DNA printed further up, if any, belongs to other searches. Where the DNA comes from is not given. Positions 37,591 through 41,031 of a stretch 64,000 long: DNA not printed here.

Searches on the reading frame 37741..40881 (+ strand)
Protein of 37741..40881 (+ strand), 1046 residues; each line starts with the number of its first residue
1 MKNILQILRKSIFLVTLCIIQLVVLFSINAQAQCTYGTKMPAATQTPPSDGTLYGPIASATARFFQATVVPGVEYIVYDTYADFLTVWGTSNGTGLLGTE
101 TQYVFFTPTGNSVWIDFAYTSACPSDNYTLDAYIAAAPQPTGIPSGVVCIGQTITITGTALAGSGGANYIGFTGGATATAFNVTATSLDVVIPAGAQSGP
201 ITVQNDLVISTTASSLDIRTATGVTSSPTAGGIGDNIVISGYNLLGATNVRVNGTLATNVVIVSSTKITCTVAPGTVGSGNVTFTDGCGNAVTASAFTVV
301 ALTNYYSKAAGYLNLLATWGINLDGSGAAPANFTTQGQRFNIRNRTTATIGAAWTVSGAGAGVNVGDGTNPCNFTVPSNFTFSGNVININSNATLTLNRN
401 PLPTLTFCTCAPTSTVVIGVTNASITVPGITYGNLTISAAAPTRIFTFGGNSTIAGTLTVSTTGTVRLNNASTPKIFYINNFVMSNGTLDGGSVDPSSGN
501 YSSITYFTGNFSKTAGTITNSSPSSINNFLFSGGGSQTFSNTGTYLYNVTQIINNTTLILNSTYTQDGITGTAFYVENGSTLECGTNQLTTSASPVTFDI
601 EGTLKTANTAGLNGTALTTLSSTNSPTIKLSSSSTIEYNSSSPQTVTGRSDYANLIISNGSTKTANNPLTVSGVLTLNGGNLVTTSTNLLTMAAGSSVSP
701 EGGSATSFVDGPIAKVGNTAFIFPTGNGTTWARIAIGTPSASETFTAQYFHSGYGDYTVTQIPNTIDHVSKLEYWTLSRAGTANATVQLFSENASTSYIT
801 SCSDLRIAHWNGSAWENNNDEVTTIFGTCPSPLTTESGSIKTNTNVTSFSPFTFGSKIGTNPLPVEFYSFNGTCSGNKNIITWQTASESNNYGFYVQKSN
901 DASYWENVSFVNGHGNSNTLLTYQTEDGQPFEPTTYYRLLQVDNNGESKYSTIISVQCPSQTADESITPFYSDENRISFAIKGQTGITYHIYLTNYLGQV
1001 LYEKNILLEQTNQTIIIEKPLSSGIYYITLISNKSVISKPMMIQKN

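Call 12: search_protein_families(library=pfam, proteins=[window:37741-40881:+])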
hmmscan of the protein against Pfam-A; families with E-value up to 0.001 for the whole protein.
window:37741-40881:+ (1046 aa): 1 family
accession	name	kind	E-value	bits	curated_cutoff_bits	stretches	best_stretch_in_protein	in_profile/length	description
PF01833.30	TIG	-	2.2e-06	28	20.9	1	227-288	7-72/84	IPT/TIG domain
